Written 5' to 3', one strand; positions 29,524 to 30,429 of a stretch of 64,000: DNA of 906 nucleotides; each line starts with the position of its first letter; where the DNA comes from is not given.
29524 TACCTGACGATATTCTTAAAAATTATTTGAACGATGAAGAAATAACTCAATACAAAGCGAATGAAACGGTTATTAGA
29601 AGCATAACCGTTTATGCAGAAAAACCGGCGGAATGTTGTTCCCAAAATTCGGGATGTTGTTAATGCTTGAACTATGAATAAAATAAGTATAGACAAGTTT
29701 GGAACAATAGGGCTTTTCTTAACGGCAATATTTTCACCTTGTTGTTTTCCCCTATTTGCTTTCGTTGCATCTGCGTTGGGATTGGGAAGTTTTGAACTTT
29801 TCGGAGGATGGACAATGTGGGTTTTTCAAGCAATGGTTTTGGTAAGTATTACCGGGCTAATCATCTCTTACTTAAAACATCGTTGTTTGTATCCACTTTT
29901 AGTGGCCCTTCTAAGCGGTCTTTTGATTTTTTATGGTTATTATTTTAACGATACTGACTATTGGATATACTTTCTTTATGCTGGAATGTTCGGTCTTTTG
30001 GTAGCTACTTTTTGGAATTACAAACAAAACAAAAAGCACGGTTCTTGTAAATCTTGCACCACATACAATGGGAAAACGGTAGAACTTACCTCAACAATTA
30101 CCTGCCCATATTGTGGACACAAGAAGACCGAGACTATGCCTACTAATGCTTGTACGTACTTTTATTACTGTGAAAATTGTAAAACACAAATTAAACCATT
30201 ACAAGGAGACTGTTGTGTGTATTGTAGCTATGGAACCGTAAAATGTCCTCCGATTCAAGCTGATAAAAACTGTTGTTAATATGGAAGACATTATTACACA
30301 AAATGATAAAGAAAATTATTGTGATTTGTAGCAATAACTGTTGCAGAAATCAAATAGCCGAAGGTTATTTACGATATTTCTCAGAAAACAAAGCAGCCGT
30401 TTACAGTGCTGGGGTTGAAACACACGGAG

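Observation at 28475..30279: Sensor, methyltransferase and membrane protein of one operon all end in a vicinal Cys-Cys encoded by the identical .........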

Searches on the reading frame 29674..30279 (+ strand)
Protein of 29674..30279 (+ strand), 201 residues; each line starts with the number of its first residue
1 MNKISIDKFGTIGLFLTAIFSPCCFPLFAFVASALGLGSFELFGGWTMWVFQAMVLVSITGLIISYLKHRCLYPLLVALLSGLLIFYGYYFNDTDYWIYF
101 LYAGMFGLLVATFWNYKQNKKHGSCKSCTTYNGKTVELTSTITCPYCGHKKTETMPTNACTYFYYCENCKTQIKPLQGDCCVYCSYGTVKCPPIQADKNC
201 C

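Call 3: search_protein_families(library=pfam, proteins=[window:29674-30279:+], max_evalue=0.01)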
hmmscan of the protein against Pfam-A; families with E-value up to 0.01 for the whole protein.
window:29674-30279:+ (201 aa): 3 families
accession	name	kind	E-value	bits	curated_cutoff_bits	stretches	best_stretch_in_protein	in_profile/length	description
PF03203.19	MerC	-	1.8e-18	67.5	27.6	1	7-117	1-108/108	MerC mercury resistance protein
PF23451.1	Zn_ribbon_PaaD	-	0.0034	17.4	27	1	134-171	7-47/53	PaaD zinc beta ribbon domain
PF03647.18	Tmemb_14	-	0.0088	17.1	24.8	0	56-119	7-72/92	Transmembrane proteins 14C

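Call 4: search_protein_families(library=ncbifam, proteins=[window:29674-30279:+], max_evalue=0.01)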
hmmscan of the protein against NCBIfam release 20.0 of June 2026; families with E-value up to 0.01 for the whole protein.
window:29674-30279:+ (201 aa): 4 families
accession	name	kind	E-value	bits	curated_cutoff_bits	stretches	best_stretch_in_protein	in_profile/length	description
NF041374.1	GDCCVxC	domain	8.6e-28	96.4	40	1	140-196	1-57/58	GDCCVxC domain-containing (seleno)protein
NF033784.1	transport_merC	equivalog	1.1e-07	32.2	140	1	6-115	5-117/123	organomercurial transporter MerC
NF010318.0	PRK13755.1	equivalog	3.3e-07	30.7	170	1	6-130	8-135/140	organomercurial transporter MerC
TIGR04002.1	TIGR04002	hypoth_equivalog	0.00089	19.4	120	1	12-94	29-110/151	TIGR04002 family protein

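Call 7: find_homologous_proteins(query=window:29674-30279:+)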
Query window:29674-30279:+ (201 aa): 1138 proteins with E <= 0.001 among 1511 candidates; the best 120 are listed.
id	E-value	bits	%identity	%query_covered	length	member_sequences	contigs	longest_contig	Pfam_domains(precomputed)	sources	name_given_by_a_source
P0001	1.2e-110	387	80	98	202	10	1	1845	PF03203.20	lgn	-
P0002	1.3e-109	383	79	98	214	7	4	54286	PF03203.20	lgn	-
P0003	4.5e-109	381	79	98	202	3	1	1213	PF03203.20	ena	-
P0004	1.7e-108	380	78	98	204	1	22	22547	PF03203.20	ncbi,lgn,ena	-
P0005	1.7e-108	380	78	98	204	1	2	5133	PF03203.20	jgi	jgi:predicted ferric reductase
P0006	3.2e-108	379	81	98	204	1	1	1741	PF03203.20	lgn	-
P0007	3.8e-108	378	78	98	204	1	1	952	PF03203.20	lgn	-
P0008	4.5e-108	378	77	100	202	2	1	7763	PF03203.20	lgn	-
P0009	4.6e-108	378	78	98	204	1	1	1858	PF03203.20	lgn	-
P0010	4.9e-108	378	79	99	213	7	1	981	PF03203.20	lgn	-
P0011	6.2e-108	378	78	98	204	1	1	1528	PF03203.20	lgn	-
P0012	6.4e-108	378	78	98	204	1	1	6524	PF03203.20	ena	-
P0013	1.2e-107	377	78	98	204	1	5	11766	PF03203.20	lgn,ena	-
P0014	1.4e-107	377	80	98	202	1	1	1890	PF03203.20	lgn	-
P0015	2.6e-107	376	80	100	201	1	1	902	PF03203.20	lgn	-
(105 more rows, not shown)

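Call 11: find_related_loci(query=A1, collection=genome_contigs, flank=6000)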
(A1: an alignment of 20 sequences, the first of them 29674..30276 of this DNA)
Query A1 (201 aa) in genome_contigs; peptide patterns used: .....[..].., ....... (x = any residue, [..] = any of these).
600 stretches matched a pattern (row limit reached: there are more); 597 encode a relative of the query (tblastn E <= 1e-3); the best 80 are kept; 80 distinct loci.
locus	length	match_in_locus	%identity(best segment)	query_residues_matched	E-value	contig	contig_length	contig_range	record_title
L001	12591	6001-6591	77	5-201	4e-106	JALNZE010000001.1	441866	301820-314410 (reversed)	MAG: Chitinophagaceae bacterium isolate SO_2017_GW3 bin 34 scaffold_22_c1_OW296A_2017, whole genome shotgun sequence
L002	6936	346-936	77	5-201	7e-106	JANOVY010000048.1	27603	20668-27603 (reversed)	MAG: Bacteroidota bacterium isolate VAR_35_metabat_537 VAR_35_k141_4299885, whole genome shotgun sequence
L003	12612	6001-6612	75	2-201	1e-102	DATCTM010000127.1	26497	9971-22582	MAG TPA_asm: Vicingaceae bacterium isolate SMAG_U7331 k141_277227, whole genome shotgun sequence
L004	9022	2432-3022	75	5-201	2e-96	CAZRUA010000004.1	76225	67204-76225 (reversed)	MAG TPA_asm: uncultured Flavobacteriaceae bacterium isolate SRP150892_co2_485 genome assembly, contig: NODE_297_length_7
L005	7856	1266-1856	71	5-201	2e-95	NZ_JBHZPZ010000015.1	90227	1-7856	Flavobacterium xylosi strain LS2P90 L20_15, whole genome shotgun sequence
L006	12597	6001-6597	70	3-201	7e-95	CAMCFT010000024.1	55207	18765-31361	MAG: Flavobacterium psychrophilum isolate MiH-22jul19-211 genome assembly, contig: MiH-22jul19-C873, whole genome shotgu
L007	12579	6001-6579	65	5-201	1e-87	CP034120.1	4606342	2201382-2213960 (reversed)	Glaciecola amylolytica strain THG-3.7 chromosome, complete genome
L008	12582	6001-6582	66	5-201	2e-86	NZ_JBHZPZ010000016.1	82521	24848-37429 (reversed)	Flavobacterium xylosi strain LS2P90 L20_16, whole genome shotgun sequence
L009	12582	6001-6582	66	5-201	9e-80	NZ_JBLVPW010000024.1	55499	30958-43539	Flavobacterium sp. ZS1P14 L33_24, whole genome shotgun sequence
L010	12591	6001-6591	60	5-201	9e-79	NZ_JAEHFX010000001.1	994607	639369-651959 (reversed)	Adhaeribacter terrigena strain BT258 NODE_1_length_994607_cov_56.974909, whole genome shotgun sequence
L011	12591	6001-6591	71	5-201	1e-96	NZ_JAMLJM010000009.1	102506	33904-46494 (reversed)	Flavobacterium luminosum strain HXWNR70 Scaffold9, whole genome shotgun sequence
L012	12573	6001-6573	56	3-201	9e-76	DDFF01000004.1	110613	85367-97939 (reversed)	MAG TPA_asm: Bacteroidetes bacterium UBA1935 UBA1935_contig_715, whole genome shotgun sequence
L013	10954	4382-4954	59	5-197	6e-75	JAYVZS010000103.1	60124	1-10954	MAG: Bacteroidota bacterium isolate GL91_DN_metabinner_3 GL91_DN_metabinner_3_102, whole genome shotgun sequence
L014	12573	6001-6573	57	3-201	5e-71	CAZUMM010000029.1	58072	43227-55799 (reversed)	MAG TPA_asm: uncultured Flavipsychrobacter sp. isolate SRP263527_co2_251 genome assembly, contig: NODE_352_length_58072_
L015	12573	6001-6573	54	1-201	2e-66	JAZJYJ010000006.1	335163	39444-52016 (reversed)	MAG: Bacteroidota bacterium isolate ADI_H1L3_2_122_18_3-bin037 ADIH1L32_B037_0_000000000006, whole genome shotgun sequen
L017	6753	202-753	38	5-201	5e-46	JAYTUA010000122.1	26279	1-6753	MAG: Opitutaceae bacterium isolate GFS_5475 GFS_5475_121, whole genome shotgun sequence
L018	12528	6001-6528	34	3-195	1e-32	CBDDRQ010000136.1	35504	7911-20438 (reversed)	uncultured bacterium isolate s10_2 genome assembly, contig: k141_1036647, whole genome shotgun sequence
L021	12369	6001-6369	45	71-201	4e-30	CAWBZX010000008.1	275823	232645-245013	MAG: uncultured Saprospiraceae bacterium isolate MFD03551.bin.1.147 genome assembly, contig: contig_20393, whole genome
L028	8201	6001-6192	77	138-201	4e-29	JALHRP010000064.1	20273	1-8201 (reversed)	MAG: Chitinophagaceae bacterium isolate maxbin.180 c_000000010900, whole genome shotgun sequence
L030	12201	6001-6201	72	135-201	7e-29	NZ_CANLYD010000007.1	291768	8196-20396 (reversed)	Uncultured Aquimarina sp. isolate 3-916-3Z.fasta NODE_7, whole genome shotgun sequence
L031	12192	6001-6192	75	138-201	2e-28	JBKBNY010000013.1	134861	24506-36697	MAG: Spirosomataceae bacterium isolate 21I_061.bin.25 NODE_176_length_134861_cov_8.792512, whole genome shotgun sequence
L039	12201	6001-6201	70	135-201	4e-28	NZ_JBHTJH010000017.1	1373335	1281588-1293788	Sungkyunkwania multivorans strain CCUG 62952 GCM70027502_20, whole genome shotgun sequence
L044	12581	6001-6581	66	1-201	2e-27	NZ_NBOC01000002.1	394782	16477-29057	Colwellia chukchiensis strain CGMCC 1.9127 scaffold2, whole genome shotgun sequence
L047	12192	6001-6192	73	138-201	2e-27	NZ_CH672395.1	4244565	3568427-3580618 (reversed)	Leeuwenhoekiella blandensis MED217 scf_1099517004314, whole genome shotgun sequence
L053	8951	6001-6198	68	136-201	4e-27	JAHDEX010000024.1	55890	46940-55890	MAG: Rhodobacteraceae bacterium isolate MAG-191 RZ_1551, whole genome shotgun sequence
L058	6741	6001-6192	73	138-201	9e-27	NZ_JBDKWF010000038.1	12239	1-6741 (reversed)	Pseudotenacibaculum sp. MALMAid0570 k141_37, whole genome shotgun sequence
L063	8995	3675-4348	60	7-201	6e-27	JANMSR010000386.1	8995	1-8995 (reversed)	MAG: Burkholderiales bacterium isolate SOY_29_metabat_373 SOY_29_k141_333152, whole genome shotgun sequence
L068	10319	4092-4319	62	126-201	1e-26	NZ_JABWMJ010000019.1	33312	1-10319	Piscinibacter koreensis strain ID0723 contig19, whole genome shotgun sequence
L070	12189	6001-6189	70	138-200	2e-26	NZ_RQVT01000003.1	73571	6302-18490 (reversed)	Psychroflexus aestuariivivens strain 52073 548, whole genome shotgun sequence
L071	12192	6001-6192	70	138-201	2e-26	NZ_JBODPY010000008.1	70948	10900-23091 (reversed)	Winogradskyella poriferorum strain KPT8_1 NODE_8_length_70948_cov_216.641417, whole genome shotgun sequence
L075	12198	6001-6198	68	136-201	2e-26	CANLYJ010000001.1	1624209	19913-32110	uncultured Rhodobacteraceae bacterium isolate 356.fasta genome assembly, contig: NODE_1, whole genome shotgun sequence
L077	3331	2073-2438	43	71-201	1e-26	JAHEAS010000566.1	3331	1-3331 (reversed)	MAG: Saprospirales bacterium isolate Ww119 NODE_110642_length_3331_cov_1.936760, whole genome shotgun sequence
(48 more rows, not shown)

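Call 24: search_protein_families(library=pfam, proteins=[L047:4027-4629:+, L028:4977-5354:+, L030:6675-11009:+, L071:4918-5334:+, L044:5019-5516:+, L039:3423-3989:+, L031:3378-4625:+, L058:4995-5399:+, L039:6260-6565:+, L070:6229-6615:+], max_evalue=0.001)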
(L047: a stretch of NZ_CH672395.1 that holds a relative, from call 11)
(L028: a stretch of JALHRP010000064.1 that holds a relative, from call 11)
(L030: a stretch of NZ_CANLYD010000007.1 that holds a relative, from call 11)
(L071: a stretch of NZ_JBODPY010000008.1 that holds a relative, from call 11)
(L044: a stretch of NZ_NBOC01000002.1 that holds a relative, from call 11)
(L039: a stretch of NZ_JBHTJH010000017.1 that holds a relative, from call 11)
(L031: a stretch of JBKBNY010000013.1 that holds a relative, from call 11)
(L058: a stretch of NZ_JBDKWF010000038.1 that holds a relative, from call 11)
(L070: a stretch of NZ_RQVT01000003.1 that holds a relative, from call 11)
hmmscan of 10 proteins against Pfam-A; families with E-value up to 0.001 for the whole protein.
L047:4027-4629:+ (200 aa): 2 families
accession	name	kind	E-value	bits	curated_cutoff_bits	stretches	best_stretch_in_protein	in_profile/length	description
PF02411.20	MerT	-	3.4e-15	56.5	32.9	1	5-112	8-116/116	MerT mercuric transport protein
PF00403.32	HMA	-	2e-12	47.7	24.8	1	132-192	2-62/62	Heavy-metal-associated domain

L028:4977-5354:+ (125 aa): 5 families
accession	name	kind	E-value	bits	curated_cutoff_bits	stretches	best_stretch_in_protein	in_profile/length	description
PF01022.26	HTH_5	-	7.6e-16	58.2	22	1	43-88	2-46/47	Bacterial regulatory protein, arsR family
PF13412.12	HTH_24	-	4.6e-07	29.8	21.9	1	42-88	2-48/48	Winged helix-turn-helix DNA-binding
PF12840.13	HTH_20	-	1.1e-06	28.9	27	1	41-90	2-51/51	Helix-turn-helix domain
PF13601.12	HTH_34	-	0.00019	21.9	27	1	44-93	1-50/80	Winged helix DNA-binding domain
PF13545.12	HTH_Crp_2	-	0.00028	21.2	27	1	62-91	27-56/70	Crp-like helix-turn-helix domain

L030:6675-11009:+ (1444 aa): 2 families
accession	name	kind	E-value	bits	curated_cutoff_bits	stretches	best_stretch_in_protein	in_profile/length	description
PF00873.25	ACR_tran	-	3.6e-285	949.1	28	1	5-1031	1-1020/1021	AcrB/AcrD/AcrF family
PF02321.23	OEP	-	1.3e-33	116.8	22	2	1274-1441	9-184/187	Outer membrane efflux protein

L071:4918-5334:+ (138 aa): 2 families
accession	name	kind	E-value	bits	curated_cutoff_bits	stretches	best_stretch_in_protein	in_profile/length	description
PF01475.25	FUR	-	5e-10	40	23.1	1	12-114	3-102/121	Ferric uptake regulator family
PF07967.19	zf-C3HC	-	0.00052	20.5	22.2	1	46-113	3-63/132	NuBaID N-terminal domain (aka zf-C3HC)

L044:5019-5516:+ (165 aa): 3 families
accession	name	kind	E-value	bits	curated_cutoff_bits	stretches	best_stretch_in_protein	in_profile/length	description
PF13411.12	MerR_1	-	6.3e-19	68.3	21.6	1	37-104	1-67/69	MerR HTH family regulatory protein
PF09278.17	MerR-DNA-bind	-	3.6e-16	60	25.4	1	80-144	1-65/65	MerR, DNA binding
PF00376.29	MerR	-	2.2e-15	56.6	28.2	1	38-75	1-38/38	MerR family regulatory protein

L039:3423-3989:+ (188 aa): 2 families
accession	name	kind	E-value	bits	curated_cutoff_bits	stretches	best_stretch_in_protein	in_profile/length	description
PF12833.13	HTH_18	-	1.3e-15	57.9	33.6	1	100-176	3-79/80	Helix-turn-helix domain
PF00165.29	HTH_AraC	-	3.5e-12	46.6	26.6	1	141-174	8-40/42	Bacterial regulatory helix-turn-helix proteins, AraC family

L031:3378-4625:+ (415 aa): 0 families

L058:4995-5399:+ (134 aa): 1 family
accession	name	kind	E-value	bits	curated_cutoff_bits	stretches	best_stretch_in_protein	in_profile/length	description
PF12487.13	DUF3703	-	1.2e-44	151.1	22.3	1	23-131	1-109/109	Protein of unknown function (DUF3703)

L039:6260-6565:+ (101 aa): 1 family
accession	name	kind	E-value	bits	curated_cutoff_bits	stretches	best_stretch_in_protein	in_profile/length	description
PF20365.3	DUF6660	-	4.1e-25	88.6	27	1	1-100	1-101/102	Family of unknown function (DUF6660)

L070:6229-6615:+ (128 aa): 1 family
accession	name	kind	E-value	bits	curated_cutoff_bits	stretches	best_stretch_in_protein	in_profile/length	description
PF02583.22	Trns_repr_metal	-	3.3e-10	40.6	22.8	1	15-71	4-60/78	Metal-sensitive transcriptional repressor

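Call 32: search_solved_structures(query=window:29674-30276:+, max_evalue=1, show_alignments=2)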
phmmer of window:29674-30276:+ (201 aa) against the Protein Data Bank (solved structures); distinct sequences matched with E-value up to 1: 0.

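Call 69: predict_structure(alignment_id=A2)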
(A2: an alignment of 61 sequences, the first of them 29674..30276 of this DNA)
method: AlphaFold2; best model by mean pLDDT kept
length: 201 residues; sequences in the alignment: 61
mean_pLDDT: 62.9   pTM: 0.44
mean pLDDT of the five models: 62.9, 62.7, 62.6, 61.2, 58.1
residues with pLDDT >= 90: 0; 70-90: 75; 50-70: 85; < 50: 41
segments of 3 or more residues with pLDDT < 50: 1-8, 176-201
pLDDT, mean of each block of 10 residues (from residue 1): 44 58 67 59 59 78 74 82 80 75 80 75 53 53 67 57 65 51 39 45 42
secondary structure, 60 per line:
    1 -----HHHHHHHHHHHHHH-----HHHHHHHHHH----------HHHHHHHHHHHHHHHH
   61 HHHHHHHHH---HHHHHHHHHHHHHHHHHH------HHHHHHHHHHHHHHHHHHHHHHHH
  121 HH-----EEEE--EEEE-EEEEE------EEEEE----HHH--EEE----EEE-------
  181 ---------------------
elements in order: H6-19 H25-34 H45-69 H73-90 H97-122 E128-131 E134-137 E139-143 E150-154 E164-166 E171-173

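Call 78: search_protein_families(library=pfam, proteins=[L021:5899-6372:+, L053:5611-6201:+, L063:3656-4351:+, L075:5713-6201:+, L077:2013-2438:+, L068:4011-4328:+, L017:187-756:+, L018:5998-6552:+, L021:5460-5927:+, L007:9164-9634:+], max_evalue=0.01)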
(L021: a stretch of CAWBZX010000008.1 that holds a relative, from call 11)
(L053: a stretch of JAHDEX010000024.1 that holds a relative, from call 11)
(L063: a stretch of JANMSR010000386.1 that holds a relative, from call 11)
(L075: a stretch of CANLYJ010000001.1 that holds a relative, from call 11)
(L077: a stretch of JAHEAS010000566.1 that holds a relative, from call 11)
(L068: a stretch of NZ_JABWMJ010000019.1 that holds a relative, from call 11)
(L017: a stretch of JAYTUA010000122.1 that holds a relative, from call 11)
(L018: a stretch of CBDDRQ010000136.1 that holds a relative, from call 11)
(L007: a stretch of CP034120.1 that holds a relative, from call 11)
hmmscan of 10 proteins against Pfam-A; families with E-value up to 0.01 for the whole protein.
L021:5899-6372:+ (158 aa): 1 family
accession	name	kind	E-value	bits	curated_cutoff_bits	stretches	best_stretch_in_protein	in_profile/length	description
PF02411.20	MerT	-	0.0028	18.1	32.9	1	18-84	8-74/116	MerT mercuric transport protein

L053:5611-6201:+ (197 aa): 0 families

L063:3656-4351:+ (232 aa): 0 families

L075:5713-6201:+ (163 aa): 0 families

L077:2013-2438:+ (142 aa): 2 families
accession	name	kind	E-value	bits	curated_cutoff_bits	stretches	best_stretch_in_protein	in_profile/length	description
PF02411.20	MerT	-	5.6e-06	26.8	32.9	1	4-77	8-81/116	MerT mercuric transport protein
PF09976.15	TPR_21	-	0.0063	16.7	25.5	1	49-77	14-42/193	Tetratricopeptide repeat-like domain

L068:4011-4328:+ (106 aa): 0 families

L017:187-756:+ (190 aa): 2 families
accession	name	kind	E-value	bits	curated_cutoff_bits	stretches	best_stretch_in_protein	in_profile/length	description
PF03203.19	MerC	-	2.6e-11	44.5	27.6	1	8-114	1-107/108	MerC mercury resistance protein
PF03600.22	CitMHS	-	0.0048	16.5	31.9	1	12-130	127-252/336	Citrate transporter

L018:5998-6552:+ (185 aa): 1 family
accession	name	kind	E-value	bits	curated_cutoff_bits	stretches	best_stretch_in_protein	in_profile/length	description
PF03203.19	MerC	-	1.4e-10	42.1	27.6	1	7-109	2-106/108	MerC mercury resistance protein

L021:5460-5927:+ (156 aa): 1 family
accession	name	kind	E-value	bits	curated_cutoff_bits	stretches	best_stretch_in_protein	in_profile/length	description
PF20001.5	DUF6428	-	5.2e-66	221.7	28.7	1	3-156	1-155/155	Family of unknown function (DUF6428)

L007:9164-9634:+ (157 aa): 1 family
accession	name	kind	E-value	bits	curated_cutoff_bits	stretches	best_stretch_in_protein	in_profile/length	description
PF20001.5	DUF6428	-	9.8e-65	217.6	28.7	1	3-157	1-155/155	Family of unknown function (DUF6428)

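Call 81: search_protein_families(library=pfam, proteins=[L007:4636-5010:+, L007:5112-5612:+, L007:5620-5970:+, L007:9793-10209:+, L007:10351-10740:+, L021:3368-3859:+, L021:4000-5382:+, L021:6389-7045:+, L021:7104-8345:+, L021:8463-9074:+], max_evalue=0.001)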
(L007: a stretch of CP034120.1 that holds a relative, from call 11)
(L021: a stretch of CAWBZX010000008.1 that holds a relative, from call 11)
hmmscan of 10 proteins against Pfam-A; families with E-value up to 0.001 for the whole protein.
L007:4636-5010:+ (125 aa): 1 family
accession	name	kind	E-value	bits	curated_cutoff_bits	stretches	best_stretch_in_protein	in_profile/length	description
PF14478.12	DUF4430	-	2.5e-07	31.5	23.8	1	20-100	2-70/72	Domain of unknown function (DUF4430)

L007:5112-5612:+ (167 aa): 6 families
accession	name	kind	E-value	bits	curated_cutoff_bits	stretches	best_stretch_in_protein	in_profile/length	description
PF08534.16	Redoxin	-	4.2e-24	85.5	26.6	1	25-153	2-139/148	Redoxin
PF00578.27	AhpC-TSA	-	7.7e-24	84.4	26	1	27-145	3-123/124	AhpC/TSA family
PF13905.12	Thioredoxin_8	-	2e-16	60.5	27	1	52-143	3-94/94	Thioredoxin-like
PF13098.12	Thioredoxin_2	-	2.6e-09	37.8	27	1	50-152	5-96/104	Thioredoxin-like domain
PF00085.26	Thioredoxin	-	1.1e-07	32.2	23.5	1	50-98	18-64/103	Thioredoxin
PF13911.12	AhpC-TSA_2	-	0.00054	20.7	27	0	72-131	2-57/114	AhpC/TSA antioxidant enzyme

L007:5620-5970:+ (117 aa): 1 family
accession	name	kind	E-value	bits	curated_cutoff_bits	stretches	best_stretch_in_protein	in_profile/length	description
PF00403.32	HMA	-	6.1e-05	23.8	24.8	1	42-94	9-61/62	Heavy-metal-associated domain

L007:9793-10209:+ (139 aa): 1 family
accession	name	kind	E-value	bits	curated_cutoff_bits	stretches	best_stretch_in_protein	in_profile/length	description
PF01451.26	LMWPc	-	3.9e-21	76.2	23.2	1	4-132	1-143/144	Low molecular weight phosphotyrosine protein phosphatase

L007:10351-10740:+ (130 aa): 0 families

L021:3368-3859:+ (164 aa): 4 families
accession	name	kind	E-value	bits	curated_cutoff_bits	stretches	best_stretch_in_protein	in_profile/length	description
PF00583.31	Acetyltransf_1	-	1.4e-17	64.5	20.7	1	32-138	16-116/116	Acetyltransferase (GNAT) family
PF13673.13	Acetyltransf_10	-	4.2e-14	53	23.6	1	43-144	20-113/128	Acetyltransferase (GNAT) domain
PF13508.13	Acetyltransf_7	-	3.3e-12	47.1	27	1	60-140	11-84/84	Acetyltransferase (GNAT) domain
PF13420.13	Acetyltransf_4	-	5.1e-11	43.3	24.3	1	41-158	37-154/155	Acetyltransferase (GNAT) domain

L021:4000-5382:+ (461 aa): 1 family
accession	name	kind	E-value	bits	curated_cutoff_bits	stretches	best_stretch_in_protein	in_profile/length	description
PF01554.23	MatE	-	3e-63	212.8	24.9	2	34-194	1-161/161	MatE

L021:6389-7045:+ (219 aa): 0 families

L021:7104-8345:+ (414 aa): 1 family
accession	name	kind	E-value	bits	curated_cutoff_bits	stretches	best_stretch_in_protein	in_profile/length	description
PF01244.27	Peptidase_M19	-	1.3e-97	327.2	26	1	40-406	3-319/319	Membrane dipeptidase (Peptidase family M19)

L021:8463-9074:+ (204 aa): 2 families
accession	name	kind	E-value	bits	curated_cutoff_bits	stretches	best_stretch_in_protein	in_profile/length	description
PF00702.32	Hydrolase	-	1.1e-14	55.7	26.4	1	5-179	1-188/191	haloacid dehalogenase-like hydrolase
PF13419.12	HAD_2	-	2.9e-13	50.8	23.8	1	8-184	1-174/178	Haloacid dehalogenase-like hydrolase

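Call 85: find_encoding_contigs(protein=P0004, flank=3500, max_places=6)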
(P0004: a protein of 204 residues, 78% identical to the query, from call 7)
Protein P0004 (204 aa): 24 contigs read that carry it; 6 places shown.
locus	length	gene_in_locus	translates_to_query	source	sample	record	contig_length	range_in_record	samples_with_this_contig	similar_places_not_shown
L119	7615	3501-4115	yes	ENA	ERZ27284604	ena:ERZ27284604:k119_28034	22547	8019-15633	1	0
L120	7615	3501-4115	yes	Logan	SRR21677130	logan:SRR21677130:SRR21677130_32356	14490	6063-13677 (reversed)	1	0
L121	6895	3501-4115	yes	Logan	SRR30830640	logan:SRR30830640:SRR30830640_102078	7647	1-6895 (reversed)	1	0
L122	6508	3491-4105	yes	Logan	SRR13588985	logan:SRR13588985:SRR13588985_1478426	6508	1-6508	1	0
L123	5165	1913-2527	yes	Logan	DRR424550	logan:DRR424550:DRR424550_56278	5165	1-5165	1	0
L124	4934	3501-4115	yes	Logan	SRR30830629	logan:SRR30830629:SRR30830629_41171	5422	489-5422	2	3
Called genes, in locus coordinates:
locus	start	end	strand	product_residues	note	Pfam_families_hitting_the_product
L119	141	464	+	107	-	-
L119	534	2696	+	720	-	PF13620:CarboxypepD_reg (weak), PF13715:CarbopepD_reg_2, PF07715:Plug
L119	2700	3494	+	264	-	PF01545:Cation_efflux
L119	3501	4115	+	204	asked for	PF03203:MerC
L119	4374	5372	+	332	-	PF04307:YdjM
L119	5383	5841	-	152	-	PF00588:SpoU_methylase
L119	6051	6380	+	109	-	-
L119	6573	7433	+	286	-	PF11827:DUF3347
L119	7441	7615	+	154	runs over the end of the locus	PF08534:Redoxin, PF00578:AhpC-TSA, PF00085:Thioredoxin (weak), PF13905:Thioredoxin_8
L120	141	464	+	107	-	-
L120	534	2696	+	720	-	PF13620:CarboxypepD_reg (weak), PF13715:CarbopepD_reg_2, PF07715:Plug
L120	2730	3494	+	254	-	PF01545:Cation_efflux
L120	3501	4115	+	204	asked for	PF03203:MerC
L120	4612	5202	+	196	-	PF13620:CarboxypepD_reg (weak)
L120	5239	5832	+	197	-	PF17802:SpaA (weak)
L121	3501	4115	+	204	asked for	PF03203:MerC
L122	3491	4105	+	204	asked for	PF03203:MerC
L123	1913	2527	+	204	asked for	PF03203:MerC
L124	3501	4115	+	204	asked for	PF03203:MerC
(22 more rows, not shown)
